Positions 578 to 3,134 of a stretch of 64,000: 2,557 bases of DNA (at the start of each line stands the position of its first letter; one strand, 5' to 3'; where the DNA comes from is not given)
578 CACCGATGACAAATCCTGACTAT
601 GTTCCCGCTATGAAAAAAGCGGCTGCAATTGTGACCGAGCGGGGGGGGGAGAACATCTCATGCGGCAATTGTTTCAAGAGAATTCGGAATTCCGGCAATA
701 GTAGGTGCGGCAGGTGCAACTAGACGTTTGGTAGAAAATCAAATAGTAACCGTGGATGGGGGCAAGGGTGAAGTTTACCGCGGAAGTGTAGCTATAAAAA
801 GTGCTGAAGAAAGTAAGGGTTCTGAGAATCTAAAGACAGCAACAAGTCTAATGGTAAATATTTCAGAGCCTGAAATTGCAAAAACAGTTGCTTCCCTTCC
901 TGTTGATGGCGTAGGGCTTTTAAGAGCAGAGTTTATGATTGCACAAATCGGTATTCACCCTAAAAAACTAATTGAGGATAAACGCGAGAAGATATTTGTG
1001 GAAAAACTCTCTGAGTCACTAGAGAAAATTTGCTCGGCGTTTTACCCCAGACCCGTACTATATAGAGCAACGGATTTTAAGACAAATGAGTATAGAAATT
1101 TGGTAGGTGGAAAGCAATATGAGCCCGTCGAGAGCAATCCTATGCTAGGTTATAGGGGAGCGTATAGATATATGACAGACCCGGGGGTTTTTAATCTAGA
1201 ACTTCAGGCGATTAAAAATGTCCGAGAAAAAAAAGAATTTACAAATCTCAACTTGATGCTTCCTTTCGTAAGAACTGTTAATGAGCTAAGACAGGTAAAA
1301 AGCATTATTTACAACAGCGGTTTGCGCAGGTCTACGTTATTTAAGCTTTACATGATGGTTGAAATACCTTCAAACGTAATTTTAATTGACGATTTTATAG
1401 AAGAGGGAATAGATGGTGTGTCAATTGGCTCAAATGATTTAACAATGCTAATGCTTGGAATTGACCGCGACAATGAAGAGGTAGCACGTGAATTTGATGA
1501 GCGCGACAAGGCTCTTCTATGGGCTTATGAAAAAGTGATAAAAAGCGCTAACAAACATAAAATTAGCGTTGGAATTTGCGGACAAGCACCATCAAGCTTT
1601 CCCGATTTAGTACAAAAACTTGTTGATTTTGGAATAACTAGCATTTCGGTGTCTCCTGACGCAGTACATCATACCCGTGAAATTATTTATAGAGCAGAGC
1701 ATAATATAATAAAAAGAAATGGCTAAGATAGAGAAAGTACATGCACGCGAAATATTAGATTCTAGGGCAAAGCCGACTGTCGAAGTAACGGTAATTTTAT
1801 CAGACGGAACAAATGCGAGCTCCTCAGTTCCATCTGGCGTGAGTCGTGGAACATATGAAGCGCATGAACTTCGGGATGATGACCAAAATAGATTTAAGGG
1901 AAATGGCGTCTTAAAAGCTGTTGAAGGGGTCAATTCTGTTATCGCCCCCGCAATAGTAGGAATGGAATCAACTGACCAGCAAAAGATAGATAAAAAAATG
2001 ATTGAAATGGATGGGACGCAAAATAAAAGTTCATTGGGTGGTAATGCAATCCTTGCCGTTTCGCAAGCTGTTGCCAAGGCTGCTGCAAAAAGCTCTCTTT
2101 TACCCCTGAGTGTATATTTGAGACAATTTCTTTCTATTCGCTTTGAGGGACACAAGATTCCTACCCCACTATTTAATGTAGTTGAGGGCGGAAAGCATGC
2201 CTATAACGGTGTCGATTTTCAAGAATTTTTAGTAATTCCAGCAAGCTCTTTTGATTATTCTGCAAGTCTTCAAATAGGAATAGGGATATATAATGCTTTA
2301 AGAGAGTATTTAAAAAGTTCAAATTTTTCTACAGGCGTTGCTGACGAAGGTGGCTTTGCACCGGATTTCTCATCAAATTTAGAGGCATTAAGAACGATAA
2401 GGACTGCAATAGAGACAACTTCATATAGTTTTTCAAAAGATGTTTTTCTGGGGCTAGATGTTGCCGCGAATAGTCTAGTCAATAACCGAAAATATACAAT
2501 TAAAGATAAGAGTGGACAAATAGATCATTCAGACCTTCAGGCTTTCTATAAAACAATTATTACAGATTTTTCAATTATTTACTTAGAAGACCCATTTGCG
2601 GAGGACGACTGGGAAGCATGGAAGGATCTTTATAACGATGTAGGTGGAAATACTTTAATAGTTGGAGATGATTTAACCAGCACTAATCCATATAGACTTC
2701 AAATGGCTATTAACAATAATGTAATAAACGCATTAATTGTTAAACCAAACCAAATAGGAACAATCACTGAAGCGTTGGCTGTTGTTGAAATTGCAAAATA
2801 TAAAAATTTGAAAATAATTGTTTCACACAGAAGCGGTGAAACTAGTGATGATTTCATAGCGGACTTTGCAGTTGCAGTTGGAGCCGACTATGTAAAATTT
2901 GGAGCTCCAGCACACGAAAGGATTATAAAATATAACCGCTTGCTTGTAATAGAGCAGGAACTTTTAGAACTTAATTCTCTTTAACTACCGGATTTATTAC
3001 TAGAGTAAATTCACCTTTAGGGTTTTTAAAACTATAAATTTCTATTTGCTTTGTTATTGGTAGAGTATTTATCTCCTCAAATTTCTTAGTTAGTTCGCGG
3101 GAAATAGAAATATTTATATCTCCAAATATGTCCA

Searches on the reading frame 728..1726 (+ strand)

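Call 58: search_protein_families(library=pfam, proteins=[window:728-1726:+], max_evalue=0.0001)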
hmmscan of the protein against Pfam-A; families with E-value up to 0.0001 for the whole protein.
window:728-1726:+ (332 aa): 1 family
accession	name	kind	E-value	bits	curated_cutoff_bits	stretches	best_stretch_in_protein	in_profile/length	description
PF02896.24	PEP-utilizers_C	-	2.1e-68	231.1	22.8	1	37-323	18-291/293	PEP-utilising enzyme, PEP-binding domain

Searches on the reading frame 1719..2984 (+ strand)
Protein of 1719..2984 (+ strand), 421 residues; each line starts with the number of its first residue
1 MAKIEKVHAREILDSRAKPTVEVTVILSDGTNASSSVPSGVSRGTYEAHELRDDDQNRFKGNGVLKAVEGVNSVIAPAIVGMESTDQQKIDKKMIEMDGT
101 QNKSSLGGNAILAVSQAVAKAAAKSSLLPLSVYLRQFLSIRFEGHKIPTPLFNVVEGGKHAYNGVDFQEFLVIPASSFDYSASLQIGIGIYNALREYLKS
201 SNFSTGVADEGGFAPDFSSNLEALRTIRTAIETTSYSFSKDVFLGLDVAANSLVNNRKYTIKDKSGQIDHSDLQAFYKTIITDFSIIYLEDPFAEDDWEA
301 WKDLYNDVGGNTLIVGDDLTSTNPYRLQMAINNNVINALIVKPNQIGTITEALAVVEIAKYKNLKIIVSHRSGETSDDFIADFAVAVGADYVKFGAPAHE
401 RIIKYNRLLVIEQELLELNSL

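Call 58: search_protein_families(library=pfam, proteins=[window:1719-2984:+], max_evalue=0.0001)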
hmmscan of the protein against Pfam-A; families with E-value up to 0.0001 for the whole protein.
window:1719-2984:+ (421 aa): 3 families
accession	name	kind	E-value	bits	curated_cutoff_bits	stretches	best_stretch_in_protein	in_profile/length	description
PF00113.28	Enolase_C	-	3e-79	266.8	21.5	1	146-416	3-282/296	Enolase, C-terminal TIM barrel domain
PF03952.21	Enolase_N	-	9e-53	178.4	35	1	4-134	1-131/131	Enolase, N-terminal domain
PF13378.12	MR_MLE_C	-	1e-05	25.8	29.4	1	280-370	67-154/219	Enolase C-terminal domain-like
